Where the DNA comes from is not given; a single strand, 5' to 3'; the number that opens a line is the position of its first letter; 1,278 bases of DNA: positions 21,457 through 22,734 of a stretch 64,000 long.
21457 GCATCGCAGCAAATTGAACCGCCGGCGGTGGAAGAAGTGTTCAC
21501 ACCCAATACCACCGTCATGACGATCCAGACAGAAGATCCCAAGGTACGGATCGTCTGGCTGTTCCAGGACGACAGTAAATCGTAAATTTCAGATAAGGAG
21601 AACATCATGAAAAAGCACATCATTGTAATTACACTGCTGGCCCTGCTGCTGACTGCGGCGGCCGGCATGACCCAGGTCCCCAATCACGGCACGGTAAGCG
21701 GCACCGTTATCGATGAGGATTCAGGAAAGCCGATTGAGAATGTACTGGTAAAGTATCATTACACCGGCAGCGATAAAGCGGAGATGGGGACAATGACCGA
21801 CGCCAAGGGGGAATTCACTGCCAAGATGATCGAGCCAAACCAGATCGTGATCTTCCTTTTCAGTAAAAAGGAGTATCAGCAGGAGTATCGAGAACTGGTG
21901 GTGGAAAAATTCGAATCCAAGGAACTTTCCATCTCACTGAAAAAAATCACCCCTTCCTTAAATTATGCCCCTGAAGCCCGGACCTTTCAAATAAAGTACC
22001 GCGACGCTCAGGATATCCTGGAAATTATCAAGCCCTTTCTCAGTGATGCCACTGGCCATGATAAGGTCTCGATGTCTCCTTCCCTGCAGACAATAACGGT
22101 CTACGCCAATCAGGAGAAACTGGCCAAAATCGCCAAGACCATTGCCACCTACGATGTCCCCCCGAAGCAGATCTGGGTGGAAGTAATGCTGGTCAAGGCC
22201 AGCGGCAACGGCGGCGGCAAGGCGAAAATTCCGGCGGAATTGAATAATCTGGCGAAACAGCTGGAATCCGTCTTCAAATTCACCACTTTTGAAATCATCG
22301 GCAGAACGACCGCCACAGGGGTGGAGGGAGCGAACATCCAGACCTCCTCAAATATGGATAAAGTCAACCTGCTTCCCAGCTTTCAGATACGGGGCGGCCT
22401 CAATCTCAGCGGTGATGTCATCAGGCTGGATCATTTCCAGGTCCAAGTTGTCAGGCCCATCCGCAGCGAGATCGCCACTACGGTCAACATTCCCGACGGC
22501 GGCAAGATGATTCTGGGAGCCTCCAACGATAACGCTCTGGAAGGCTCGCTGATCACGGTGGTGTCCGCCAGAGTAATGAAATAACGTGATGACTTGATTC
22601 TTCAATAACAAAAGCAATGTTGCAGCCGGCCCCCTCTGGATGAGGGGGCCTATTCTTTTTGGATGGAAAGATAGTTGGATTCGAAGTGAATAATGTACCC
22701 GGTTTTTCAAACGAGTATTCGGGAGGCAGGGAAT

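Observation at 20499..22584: ECF sigma / zf-HC2 anti-sigma module coupled to a 325-aa CarboxypepD_reg + secretin-N mini-secretin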

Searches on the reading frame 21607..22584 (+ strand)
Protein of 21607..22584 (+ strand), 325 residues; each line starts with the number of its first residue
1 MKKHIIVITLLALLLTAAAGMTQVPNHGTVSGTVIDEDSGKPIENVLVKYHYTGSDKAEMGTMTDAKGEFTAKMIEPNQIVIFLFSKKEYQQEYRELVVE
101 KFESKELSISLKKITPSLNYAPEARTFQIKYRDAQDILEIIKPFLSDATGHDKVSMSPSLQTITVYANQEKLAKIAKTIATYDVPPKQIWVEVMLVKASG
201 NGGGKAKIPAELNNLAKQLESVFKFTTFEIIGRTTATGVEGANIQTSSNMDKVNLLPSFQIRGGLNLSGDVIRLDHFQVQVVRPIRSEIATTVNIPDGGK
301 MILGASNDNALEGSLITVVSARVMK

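Call 3: search_protein_families(library=pfam, proteins=[window:21607-22584:+], max_evalue=1)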
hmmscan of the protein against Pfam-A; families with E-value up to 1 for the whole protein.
window:21607-22584:+ (325 aa): 4 families
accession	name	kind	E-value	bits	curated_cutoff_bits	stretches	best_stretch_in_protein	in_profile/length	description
PF13620.12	CarboxypepD_reg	-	3.7e-09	37.3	32.3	1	29-111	1-81/82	Carboxypeptidase regulatory-like domain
PF13715.12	CarbopepD_reg_2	-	4.6e-08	33.4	32.2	1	30-115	1-80/88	CarboxypepD_reg-like domain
PF03958.22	Secretin_N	-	1.6e-07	31.9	28.2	1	125-188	2-69/69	Bacterial type II/III secretion system short domain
PF20598.4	DUF6795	-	0.0019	18.9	27.4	1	30-74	1-45/103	Domain of unknown function (DUF6795)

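Call 4: search_protein_families(library=ncbifam, proteins=[window:21607-22584:+], max_evalue=1)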
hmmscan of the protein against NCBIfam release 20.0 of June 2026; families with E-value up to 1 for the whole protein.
window:21607-22584:+ (325 aa): 4 families
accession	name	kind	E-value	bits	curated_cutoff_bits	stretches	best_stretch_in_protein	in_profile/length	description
TIGR02515.1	IV_pilus_PilQ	subfamily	6e-06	25.5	284.35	1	124-200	99-183/428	type IV pilus secretin PilQ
TIGR02517.1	type_II_gspD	equivalog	2.1e-05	23.2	351.35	1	109-217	84-184/600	type II secretion system secretin GspD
NF052345.1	S_layer_anammox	exception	0.00065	17.2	1400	1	16-114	1301-1394/1596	Kustd1514 family S-layer glycoprotein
TIGR04056.1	OMP_RagA_SusC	subfamily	0.0023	16.3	368.25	1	29-82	2-48/981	SusC/RagA family TonB-linked outer membrane protein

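Call 5: find_homologous_proteins(query=window:21607-22584:+)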
Query window:21607-22584:+ (325 aa): 4 proteins with E <= 0.001 among 3003 candidates.
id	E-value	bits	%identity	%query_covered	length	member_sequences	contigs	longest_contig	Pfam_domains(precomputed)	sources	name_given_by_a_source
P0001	1.2e-205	699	100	100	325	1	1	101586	PF13715.13,PF03958.23,PF13620.13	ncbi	-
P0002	1.6e-91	325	50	100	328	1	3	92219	PF13715.13,PF03958.23,PF13620.13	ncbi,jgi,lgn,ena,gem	-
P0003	2.7e-47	180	34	100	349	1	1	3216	-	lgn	-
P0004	6.6e-4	37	26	62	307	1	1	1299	PF13629.13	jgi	jgi:hypothetical protein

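Call 6: search_solved_structures(query=window:21607-22584:+, max_evalue=10, show_alignments=2)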
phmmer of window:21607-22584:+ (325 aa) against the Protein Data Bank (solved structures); distinct sequences matched with E-value up to 10: 7.
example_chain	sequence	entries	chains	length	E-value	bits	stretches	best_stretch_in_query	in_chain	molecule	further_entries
7ofh_A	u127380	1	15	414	0.017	17.8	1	124-197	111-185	Virion export protein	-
9x0w_A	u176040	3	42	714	0.018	17.8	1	121-199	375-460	Fimbrial assembly protein PilQ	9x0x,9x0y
9sh1_A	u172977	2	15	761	0.018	17.8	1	124-200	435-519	Type IV pilus biogenesis and competence protein PilQ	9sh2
4av2_A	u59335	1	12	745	0.018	17.7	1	124-200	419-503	TYPE IV PILUS BIOGENESIS AND COMPETENCE PROTEIN PILQ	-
6ve2_A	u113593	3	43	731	0.018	17.7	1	121-199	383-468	Fimbrial assembly protein PilQ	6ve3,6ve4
5wq7_A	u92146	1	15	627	0.13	14.9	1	141-202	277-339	Putative type II secretion system protein D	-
8ui7_A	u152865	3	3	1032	1.2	11.8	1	61-118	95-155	ATPase family AAA domain-containing protein 5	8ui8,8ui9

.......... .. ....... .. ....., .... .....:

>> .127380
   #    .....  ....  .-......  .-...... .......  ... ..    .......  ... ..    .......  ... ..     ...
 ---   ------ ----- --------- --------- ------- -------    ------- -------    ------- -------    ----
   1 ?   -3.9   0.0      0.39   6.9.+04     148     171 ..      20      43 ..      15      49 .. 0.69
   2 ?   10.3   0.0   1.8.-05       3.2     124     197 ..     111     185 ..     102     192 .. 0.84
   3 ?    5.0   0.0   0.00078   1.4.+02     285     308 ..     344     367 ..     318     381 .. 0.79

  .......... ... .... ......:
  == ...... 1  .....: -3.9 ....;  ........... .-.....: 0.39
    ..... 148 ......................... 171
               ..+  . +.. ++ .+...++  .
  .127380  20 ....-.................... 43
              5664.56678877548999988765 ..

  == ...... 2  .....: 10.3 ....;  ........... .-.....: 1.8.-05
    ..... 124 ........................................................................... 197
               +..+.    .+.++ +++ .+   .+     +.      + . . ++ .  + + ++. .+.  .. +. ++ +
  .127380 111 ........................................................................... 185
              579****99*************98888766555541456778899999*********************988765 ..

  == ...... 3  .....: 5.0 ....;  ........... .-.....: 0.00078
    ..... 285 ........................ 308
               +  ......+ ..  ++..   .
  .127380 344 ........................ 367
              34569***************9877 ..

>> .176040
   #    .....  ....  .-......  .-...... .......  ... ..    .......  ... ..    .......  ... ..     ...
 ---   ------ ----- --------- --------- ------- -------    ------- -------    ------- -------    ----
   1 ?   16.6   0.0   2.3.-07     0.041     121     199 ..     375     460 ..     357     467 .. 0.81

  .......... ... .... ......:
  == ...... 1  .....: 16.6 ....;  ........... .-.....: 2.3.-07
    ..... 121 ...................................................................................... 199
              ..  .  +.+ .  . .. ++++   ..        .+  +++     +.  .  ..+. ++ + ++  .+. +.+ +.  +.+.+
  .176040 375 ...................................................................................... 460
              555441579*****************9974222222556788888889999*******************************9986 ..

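Call 7: find_encoding_contigs(protein=P0002, flank=8000, max_places=4)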
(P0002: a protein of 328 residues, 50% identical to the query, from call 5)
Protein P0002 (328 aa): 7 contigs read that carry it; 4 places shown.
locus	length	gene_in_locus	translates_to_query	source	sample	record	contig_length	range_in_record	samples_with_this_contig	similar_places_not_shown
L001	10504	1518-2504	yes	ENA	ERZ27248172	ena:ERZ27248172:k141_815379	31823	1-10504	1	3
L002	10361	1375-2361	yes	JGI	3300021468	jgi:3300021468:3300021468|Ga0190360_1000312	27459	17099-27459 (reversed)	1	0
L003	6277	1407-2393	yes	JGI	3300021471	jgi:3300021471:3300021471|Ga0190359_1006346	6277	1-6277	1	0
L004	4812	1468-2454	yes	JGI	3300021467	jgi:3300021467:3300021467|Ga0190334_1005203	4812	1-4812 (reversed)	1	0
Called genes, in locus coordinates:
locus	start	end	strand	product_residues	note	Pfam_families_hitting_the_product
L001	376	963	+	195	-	PF07638:Sigma70_ECF, PF04542:Sigma70_r2, PF08281:Sigma70_r4_2, PF04545:Sigma70_r4 (weak), PF22233:PhyR_sigma-like (weak)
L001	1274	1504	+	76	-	-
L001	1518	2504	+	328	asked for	PF13620:CarboxypepD_reg (weak), PF13715:CarbopepD_reg_2 (weak), PF03958:Secretin_N (faint)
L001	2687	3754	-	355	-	PF13183:Fer4_8, PF13237:Fer4_10 (weak), PF14691:Fer4_20 (faint), PF12838:Fer4_7 (weak), PF13534:Fer4_17 (weak), PF02754:CCG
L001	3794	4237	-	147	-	PF08821:CGGC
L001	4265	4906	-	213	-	PF00753:Lactamase_B, PF23023:Anti-Pycsar_Apyc1, PF12706:Lactamase_B_2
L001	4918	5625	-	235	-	PF14358:DUF4405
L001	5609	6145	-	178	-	PF03773:ArsP_1 (faint)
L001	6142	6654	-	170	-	PF03773:ArsP_1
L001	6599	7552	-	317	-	PF04055:Radical_SAM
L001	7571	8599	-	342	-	PF11449:ArsP_2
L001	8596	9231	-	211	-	PF08901:DUF1847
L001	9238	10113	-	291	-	PF01656:CbiA, PF02374:ArsA_ATPase (weak), PF09140:MipZ (weak), PF10609:ParA, PF13614:AAA_31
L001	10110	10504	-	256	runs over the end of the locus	PF02579:Nitro_FeMo-Co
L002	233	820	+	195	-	PF07638:Sigma70_ECF, PF04542:Sigma70_r2, PF08281:Sigma70_r4_2, PF04545:Sigma70_r4 (weak), PF22233:PhyR_sigma-like (weak)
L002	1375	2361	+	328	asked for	PF13620:CarboxypepD_reg (weak), PF13715:CarbopepD_reg_2 (weak), PF03958:Secretin_N (faint)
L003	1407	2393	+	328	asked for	PF13620:CarboxypepD_reg (weak), PF13715:CarbopepD_reg_2 (weak), PF03958:Secretin_N (faint)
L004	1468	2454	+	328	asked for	PF13620:CarboxypepD_reg (weak), PF13715:CarbopepD_reg_2 (weak), PF03958:Secretin_N (faint)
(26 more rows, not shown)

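Call 8: find_encoding_contigs(protein=P0003, flank=8000, max_places=4)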
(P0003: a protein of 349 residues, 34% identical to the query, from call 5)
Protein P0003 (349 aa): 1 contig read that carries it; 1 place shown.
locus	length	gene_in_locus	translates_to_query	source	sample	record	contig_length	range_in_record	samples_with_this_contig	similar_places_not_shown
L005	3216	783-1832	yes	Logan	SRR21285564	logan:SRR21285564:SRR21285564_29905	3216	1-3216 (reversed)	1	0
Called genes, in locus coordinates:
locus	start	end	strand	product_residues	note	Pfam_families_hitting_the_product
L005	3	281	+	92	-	?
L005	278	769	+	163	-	PF13490:zf-HC2 (weak)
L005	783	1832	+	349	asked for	-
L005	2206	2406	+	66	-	PF00313:CSD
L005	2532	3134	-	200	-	-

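Call 19: predict_structure(alignment_id=A1)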
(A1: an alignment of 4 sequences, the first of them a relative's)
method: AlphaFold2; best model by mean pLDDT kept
length: 325 residues; sequences in the alignment: 4
mean_pLDDT: 76.1   pTM: 0.49
mean pLDDT of the five models: 76.1, 75.1, 68.6, 68.0, 67.3
residues with pLDDT >= 90: 39; 70-90: 198; 50-70: 59; < 50: 29
segments of 3 or more residues with pLDDT < 50: 1-25, 116-119
pLDDT, mean of each block of 10 residues (from residue 1): 38 36 51 89 88 64 85 72 83 77 77 62 81 85 72 79 85 89 87 85 67 71 74 88 85 69 87 90 73 89 72 79 88
secondary structure, 60 per line:
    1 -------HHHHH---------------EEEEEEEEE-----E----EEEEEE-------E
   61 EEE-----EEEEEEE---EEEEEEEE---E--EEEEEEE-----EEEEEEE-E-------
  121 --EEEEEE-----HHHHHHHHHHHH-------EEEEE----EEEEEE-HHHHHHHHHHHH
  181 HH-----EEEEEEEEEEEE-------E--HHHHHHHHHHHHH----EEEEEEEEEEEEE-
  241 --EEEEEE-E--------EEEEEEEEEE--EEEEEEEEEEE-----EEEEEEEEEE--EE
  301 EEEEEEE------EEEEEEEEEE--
elements in order: H8-12 E28-36 E47-52 E60-63 E69-75 E79-86 E93-99 E105-111 E123-128 H134-145 E153-157 E162-167 H169-182 E188-199 H210-222 E227-239 E243-248 E259-268 E271-281 E287-296 E299-307 E314-323

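Call 37: find_related_loci(query=A5, collection=genome_contigs, flank=4000)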
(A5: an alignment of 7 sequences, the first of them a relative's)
Query A5 (325 aa) in genome_contigs; peptide patterns used: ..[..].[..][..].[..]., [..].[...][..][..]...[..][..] (x = any residue, [..] = any of these).
24 stretches matched a pattern; 6 encode a relative of the query (tblastn E <= 1e-3); 6 distinct loci.
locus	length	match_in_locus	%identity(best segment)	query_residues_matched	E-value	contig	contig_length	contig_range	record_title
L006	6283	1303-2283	50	1-324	9e-102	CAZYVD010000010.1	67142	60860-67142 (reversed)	MAG TPA_asm: uncultured bacterium isolate binchicken_co256_918 genome assembly, contig: NODE_358_length_67142_cov_7.3468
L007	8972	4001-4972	34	3-325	2e-52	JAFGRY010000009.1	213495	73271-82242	MAG: bacterium isolate Zod_Metabat.86 k87_3434434, whole genome shotgun sequence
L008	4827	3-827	33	36-324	2e-37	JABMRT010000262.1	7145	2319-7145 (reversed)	MAG: candidate division KSB1 bacterium isolate bin.322 k141_6418385, whole genome shotgun sequence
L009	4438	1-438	42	179-325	4e-31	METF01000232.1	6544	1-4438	MAG: candidate division KSB1 bacterium RBG_16_48_16 RBG_16_scaffold_53319, whole genome shotgun sequence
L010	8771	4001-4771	27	56-325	5e-22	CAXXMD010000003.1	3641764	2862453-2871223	MAG: bacterium isolate 34b47f7c-149a-4d63-8646-7cec6dbf5787 genome assembly, contig: contig_3, whole genome shotgun sequ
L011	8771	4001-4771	27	56-325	7e-21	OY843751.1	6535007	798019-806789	MAG: bacterium isolate b30a01c4-1b05-4824-9cfb-695b8dd4f705 genome assembly, chromosome: 1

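Call 79: search_protein_families(library=pfam, alignment_id=A7, max_evalue=0.001)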
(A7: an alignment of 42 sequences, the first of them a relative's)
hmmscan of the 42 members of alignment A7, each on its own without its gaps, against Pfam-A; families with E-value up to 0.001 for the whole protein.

A. member 1, P0004 (307 aa): 2 families
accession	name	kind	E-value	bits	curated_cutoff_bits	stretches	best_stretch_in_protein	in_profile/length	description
PF13629.12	T2SS-T3SS_pil_N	-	1.3e-16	60.5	23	1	30-96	3-71/72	Pilus formation protein N terminal region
PF03958.22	Secretin_N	-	0.00029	21.4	28.2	1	104-163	3-69/69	Bacterial type II/III secretion system short domain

B. families by the number of members that match (of 42 scanned): 10 families
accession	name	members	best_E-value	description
PF13620.12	CarboxypepD_reg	30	1.4e-32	Carboxypeptidase regulatory-like domain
PF13715.12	CarbopepD_reg_2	25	9.2e-31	CarboxypepD_reg-like domain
PF03958.22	Secretin_N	22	9.3e-13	Bacterial type II/III secretion system short domain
PF17802.7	SpaA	6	1.2e-09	Prealbumin-like fold domain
PF09430.16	EMC7_beta-sandw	5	1.7e-08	ER membrane protein complex subunit 7, beta-sandwich domain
PF17210.9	SdrD_B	4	5.4e-09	SdrD B-like domain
PF14686.12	fn3_3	4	2.6e-08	Polysaccharide lyase family 4, domain II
PF13629.12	T2SS-T3SS_pil_N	3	1.3e-16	Pilus formation protein N terminal region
PF08308.17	PEGA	3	6.1e-07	PEGA domain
PF02369.22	Big_1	1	0.00015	Bacterial Ig-like domain (group 1)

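Call 94: find_related_loci(query=A5, collection=metagenome_contigs, flank=2500)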
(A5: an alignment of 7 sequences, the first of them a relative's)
Query A5 (325 aa) in metagenome_contigs; peptide patterns used: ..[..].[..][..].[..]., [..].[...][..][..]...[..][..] (x = any residue, [..] = any of these).
24 stretches matched a pattern; 2 encode a relative of the query (tblastn E <= 1e-3); 2 distinct loci.
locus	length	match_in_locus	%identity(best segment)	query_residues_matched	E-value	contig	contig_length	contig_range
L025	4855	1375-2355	50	1-324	2e-102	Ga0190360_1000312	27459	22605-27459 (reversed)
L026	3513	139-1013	32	30-325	2e-30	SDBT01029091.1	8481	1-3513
